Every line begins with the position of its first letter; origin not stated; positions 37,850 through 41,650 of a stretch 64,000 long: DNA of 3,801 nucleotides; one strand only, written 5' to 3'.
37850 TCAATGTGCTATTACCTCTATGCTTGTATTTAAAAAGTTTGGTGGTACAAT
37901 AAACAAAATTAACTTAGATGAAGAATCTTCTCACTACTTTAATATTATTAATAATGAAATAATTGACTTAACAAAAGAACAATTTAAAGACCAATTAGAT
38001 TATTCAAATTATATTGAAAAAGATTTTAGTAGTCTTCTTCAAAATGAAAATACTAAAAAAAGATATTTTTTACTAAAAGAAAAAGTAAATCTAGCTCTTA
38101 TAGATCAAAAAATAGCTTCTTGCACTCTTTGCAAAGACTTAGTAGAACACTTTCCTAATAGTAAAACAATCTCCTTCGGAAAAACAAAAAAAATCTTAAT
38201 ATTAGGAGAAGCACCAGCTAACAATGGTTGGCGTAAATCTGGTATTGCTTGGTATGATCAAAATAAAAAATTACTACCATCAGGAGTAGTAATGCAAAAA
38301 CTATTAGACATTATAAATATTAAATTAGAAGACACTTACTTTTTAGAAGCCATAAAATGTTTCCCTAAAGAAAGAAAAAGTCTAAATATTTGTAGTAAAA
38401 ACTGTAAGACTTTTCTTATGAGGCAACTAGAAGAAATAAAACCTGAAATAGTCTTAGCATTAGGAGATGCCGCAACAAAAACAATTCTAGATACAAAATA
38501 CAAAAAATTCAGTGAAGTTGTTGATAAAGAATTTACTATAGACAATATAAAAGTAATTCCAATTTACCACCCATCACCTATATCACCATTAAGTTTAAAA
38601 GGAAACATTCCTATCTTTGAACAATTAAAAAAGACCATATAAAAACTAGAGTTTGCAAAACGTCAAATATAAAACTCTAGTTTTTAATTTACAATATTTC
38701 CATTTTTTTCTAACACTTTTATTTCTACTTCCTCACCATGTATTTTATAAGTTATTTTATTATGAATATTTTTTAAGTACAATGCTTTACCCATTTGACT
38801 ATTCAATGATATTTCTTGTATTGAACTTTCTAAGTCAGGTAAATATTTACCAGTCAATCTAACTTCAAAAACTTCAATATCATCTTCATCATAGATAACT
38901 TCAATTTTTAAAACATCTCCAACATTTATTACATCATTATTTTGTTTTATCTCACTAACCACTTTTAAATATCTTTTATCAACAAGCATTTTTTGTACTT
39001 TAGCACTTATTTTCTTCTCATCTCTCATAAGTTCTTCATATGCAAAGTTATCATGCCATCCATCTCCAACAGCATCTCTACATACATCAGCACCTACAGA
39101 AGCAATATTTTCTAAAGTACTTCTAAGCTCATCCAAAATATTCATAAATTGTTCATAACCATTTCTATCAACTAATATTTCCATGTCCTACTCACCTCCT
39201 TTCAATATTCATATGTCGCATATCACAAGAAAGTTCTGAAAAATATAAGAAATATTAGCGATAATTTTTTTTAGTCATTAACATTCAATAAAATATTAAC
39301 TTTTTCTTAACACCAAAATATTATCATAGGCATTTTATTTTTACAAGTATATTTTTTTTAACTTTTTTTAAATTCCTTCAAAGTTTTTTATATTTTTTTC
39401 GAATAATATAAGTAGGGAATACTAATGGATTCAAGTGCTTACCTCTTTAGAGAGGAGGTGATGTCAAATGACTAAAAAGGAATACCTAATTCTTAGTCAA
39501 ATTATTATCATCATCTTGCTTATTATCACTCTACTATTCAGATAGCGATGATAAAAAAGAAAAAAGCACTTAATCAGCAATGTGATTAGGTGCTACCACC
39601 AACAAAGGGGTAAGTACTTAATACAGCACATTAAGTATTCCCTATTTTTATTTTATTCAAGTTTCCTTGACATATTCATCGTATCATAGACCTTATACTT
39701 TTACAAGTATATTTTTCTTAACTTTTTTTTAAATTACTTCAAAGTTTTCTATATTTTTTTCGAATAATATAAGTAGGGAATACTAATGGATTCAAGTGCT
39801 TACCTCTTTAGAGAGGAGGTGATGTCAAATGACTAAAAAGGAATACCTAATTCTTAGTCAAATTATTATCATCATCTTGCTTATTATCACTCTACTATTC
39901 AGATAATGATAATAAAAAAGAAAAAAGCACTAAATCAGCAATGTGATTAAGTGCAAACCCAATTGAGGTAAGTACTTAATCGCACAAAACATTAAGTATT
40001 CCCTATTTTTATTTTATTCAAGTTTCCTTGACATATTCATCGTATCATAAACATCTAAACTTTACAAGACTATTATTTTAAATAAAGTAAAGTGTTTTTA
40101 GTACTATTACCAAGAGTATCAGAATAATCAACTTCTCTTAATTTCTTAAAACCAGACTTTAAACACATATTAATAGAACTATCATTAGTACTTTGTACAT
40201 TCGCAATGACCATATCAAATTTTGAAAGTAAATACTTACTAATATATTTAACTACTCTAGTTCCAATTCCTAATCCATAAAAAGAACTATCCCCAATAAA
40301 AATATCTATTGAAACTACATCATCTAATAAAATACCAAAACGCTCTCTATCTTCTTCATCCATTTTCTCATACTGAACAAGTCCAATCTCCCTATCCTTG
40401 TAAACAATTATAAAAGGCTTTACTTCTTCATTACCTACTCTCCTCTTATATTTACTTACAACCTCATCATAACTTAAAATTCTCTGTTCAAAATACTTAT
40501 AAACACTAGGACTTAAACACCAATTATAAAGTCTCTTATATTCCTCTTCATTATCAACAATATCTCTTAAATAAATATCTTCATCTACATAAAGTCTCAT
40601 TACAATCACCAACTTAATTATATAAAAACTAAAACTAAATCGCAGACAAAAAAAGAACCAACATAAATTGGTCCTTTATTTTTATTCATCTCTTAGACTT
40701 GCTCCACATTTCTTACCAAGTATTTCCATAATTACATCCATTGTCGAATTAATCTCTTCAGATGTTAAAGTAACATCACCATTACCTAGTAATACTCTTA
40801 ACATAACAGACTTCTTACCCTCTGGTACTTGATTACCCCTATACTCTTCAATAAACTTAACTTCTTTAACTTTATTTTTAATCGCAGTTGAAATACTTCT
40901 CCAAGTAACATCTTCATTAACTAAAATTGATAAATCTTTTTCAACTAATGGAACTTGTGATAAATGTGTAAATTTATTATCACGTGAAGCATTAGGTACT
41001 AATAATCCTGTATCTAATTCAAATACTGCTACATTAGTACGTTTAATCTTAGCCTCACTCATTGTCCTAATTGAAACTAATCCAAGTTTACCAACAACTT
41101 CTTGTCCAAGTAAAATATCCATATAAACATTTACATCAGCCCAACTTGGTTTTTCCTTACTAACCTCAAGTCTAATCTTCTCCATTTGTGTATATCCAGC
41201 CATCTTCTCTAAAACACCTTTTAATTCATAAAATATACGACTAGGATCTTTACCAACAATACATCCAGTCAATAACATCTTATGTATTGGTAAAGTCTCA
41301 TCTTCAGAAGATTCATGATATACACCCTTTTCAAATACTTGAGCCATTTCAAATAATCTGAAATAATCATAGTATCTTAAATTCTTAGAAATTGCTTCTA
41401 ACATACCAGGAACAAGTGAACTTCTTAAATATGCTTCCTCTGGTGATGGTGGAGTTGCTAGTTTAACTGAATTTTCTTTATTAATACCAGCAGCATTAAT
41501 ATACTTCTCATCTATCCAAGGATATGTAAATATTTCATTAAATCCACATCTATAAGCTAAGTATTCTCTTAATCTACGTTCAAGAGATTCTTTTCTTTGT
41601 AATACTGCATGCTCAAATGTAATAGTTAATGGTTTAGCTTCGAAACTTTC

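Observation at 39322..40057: Tandemly duplicated type I toxin-antitoxin-like modules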

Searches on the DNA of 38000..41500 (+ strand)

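Call 4: search_rna_families(source=window, start=38000, end=41500, threshold=evalue, max_evalue=10, show_alignments=3)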
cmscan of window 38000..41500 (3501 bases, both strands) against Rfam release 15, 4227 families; matches with E-value up to 10: 6.
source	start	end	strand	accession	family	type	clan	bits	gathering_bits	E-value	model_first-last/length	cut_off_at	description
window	40650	40682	-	RF04352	Plastid-psbA-4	Cis-reg;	CL00153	23.6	56.8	0.73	1-61/61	no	Plastid-psbA-4 3UTR RNA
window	39543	39593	+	RF02418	Spd-sr07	Gene; sRNA;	-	23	55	2.4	1-63/63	no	Streptococcus sRNA Spd-sr07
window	39904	39954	+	RF02418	Spd-sr07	Gene; sRNA;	-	21.6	55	4.6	1-63/63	no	Streptococcus sRNA Spd-sr07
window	41007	41065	-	RF03680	mir-9465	Gene; miRNA;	-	20.9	63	0.57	1-74/74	no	mir-9465 microRNA precursor family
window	39503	39575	-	RF00206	U54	Gene; snRNA; snoRNA; CD-box;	CL00008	18.7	40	7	1-81/81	no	Small nucleolar RNA U54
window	39866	39924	-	RF04329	snoMe18S-C1367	Gene; snRNA; snoRNA; CD-box;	-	17.7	101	7.8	1-110/110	no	Drosophila C/D box small nucleolar RNA snoMe18S-C1367 family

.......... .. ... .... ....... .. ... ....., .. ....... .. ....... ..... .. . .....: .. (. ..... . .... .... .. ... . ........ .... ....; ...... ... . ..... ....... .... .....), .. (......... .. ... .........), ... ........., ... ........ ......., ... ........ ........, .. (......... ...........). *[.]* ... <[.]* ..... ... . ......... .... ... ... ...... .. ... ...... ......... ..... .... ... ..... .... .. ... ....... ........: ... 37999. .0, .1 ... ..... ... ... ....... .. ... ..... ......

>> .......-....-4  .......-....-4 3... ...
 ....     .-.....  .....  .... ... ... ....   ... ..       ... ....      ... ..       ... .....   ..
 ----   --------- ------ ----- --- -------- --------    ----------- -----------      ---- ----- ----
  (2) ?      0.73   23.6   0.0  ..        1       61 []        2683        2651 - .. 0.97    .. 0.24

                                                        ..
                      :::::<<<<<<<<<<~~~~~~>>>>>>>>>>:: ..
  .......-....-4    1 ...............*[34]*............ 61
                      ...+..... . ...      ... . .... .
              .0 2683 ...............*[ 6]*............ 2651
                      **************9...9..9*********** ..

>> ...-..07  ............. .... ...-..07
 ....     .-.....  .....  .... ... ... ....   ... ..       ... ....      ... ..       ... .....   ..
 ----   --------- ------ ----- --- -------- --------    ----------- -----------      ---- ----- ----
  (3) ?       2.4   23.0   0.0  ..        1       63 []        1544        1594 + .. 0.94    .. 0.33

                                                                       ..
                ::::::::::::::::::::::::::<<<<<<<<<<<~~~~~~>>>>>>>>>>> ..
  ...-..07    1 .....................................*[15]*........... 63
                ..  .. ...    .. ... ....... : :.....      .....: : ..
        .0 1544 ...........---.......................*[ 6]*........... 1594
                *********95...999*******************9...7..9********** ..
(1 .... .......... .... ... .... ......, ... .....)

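Call 24: search_dna_similar(query=window:39400-39660:+, collection=plasmids, mode=distant, max_evalue=0.01)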
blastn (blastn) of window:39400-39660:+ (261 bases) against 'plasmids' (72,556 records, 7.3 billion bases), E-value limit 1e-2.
No match.

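Call 25: search_dna_similar(query=window:39400-39660:+, collection=phages, mode=distant, max_evalue=0.01)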
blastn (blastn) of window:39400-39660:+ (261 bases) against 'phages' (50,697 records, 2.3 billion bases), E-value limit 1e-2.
No match.

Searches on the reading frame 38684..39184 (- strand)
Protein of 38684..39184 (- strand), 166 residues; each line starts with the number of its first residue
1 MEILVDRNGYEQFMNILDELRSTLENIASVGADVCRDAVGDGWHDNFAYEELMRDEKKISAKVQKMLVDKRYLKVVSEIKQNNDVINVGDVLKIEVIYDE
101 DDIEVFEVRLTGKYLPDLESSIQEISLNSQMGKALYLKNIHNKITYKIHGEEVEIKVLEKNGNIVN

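Call 20: find_encoding_contigs(protein=window:38684-39184:-, flank=4000, max_places=10)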
Protein window:38684-39184:- (166 aa): 15 contigs read that carry it; 10 places shown.
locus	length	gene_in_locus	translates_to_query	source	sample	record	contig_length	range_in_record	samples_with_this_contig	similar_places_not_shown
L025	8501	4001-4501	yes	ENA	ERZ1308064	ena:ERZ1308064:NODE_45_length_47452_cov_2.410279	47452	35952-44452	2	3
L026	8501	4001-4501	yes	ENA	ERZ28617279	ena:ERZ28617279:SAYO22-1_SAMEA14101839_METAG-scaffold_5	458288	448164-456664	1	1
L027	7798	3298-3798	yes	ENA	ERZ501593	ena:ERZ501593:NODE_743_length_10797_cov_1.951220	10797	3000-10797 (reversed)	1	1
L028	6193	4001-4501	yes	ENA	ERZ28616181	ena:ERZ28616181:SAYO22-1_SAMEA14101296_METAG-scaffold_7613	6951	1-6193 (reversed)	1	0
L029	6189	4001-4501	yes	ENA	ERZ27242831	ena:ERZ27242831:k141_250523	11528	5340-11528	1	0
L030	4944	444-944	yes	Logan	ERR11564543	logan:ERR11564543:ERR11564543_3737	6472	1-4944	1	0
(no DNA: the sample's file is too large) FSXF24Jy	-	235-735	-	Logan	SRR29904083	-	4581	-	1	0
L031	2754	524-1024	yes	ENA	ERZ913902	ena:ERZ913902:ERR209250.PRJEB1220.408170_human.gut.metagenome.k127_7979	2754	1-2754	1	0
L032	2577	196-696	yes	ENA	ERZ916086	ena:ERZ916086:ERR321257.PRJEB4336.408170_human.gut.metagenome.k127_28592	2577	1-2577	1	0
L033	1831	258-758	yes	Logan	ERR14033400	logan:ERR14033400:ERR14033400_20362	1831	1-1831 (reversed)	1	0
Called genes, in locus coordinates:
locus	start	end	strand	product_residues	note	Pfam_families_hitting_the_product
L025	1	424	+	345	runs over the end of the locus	PF02912:Phe_tRNA-synt_N, PF01409:tRNA-synt_2d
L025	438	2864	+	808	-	PF01588:tRNA_bind, PF03483:B3_4, PF03484:B5, PF17759:tRNA_synthFbeta, PF03147:FDX-ACB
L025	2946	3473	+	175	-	PF13302:Acetyltransf_3, PF00583:Acetyltransf_1 (weak), PF13523:Acetyltransf_8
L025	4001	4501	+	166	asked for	PF01272:GreA_GreB (faint)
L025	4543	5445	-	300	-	PF24585:YunG, PF03167:UDG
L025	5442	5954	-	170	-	PF13302:Acetyltransf_3 (weak), PF00583:Acetyltransf_1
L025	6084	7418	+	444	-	PF00037:Fer4 (faint), PF12797:Fer4_2 (faint), PF13183:Fer4_8 (faint), PF13187:Fer4_9 (weak), PF13484:Fer4_16 (faint), PF02906:Fe_hyd_lg_C, PF02256:Fe_hyd_SSU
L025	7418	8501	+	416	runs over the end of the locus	PF14691:Fer4_20, PF00070:Pyr_redox (weak), PF00890:FAD_binding_2 (faint), PF01946:Thi4 (weak), PF07992:Pyr_redox_2, PF13450:NAD_binding_8, PF13738:Pyr_redox_3, PF00070:Pyr_redox (weak), +3 more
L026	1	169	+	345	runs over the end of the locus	PF02912:Phe_tRNA-synt_N, PF01409:tRNA-synt_2d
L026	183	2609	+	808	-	PF01588:tRNA_bind, PF03483:B3_4, PF03484:B5, PF17759:tRNA_synthFbeta, PF03147:FDX-ACB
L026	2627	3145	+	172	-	PF13302:Acetyltransf_3 (faint), PF13523:Acetyltransf_8 (faint)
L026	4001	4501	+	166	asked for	PF01272:GreA_GreB (faint)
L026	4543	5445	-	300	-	PF24585:YunG, PF03167:UDG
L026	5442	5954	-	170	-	PF13302:Acetyltransf_3 (weak), PF00583:Acetyltransf_1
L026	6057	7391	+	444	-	PF00037:Fer4 (faint), PF12797:Fer4_2 (faint), PF13183:Fer4_8 (faint), PF13187:Fer4_9 (weak), PF13484:Fer4_16 (faint), PF02906:Fe_hyd_lg_C, PF02256:Fe_hyd_SSU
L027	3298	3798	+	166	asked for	PF01272:GreA_GreB (faint)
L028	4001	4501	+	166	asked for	PF01272:GreA_GreB (faint)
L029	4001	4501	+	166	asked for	PF01272:GreA_GreB (faint)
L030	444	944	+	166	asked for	PF01272:GreA_GreB (faint)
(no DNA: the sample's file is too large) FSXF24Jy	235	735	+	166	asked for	PF01272:GreA_GreB (faint)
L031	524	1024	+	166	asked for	PF01272:GreA_GreB (faint)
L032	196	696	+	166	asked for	PF01272:GreA_GreB (faint)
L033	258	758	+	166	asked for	PF01272:GreA_GreB (faint)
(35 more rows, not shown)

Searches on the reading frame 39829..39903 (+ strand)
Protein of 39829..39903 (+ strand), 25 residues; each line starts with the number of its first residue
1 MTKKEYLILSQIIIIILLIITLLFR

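Call 10: search_protein_families(library=pfam, proteins=[window:39829-39903:+], max_evalue=10)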
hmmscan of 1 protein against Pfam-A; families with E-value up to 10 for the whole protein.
seq(25 aa): 0 families

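Call 11: search_protein_families(library=ncbifam, proteins=[window:39829-39903:+], max_evalue=10)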
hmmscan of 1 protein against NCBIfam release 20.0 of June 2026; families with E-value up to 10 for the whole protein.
seq(25 aa): 0 families

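Call 58: search_protein_families(library=phrogs, proteins=[window:39829-39903:+], max_evalue=10)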
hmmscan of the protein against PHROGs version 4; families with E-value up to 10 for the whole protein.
seq(25 aa): 0 families

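Call 59: search_solved_structures(query=window:39829-39903:+, max_evalue=10)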
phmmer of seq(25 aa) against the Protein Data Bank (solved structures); distinct sequences matched with E-value up to 10: 0.
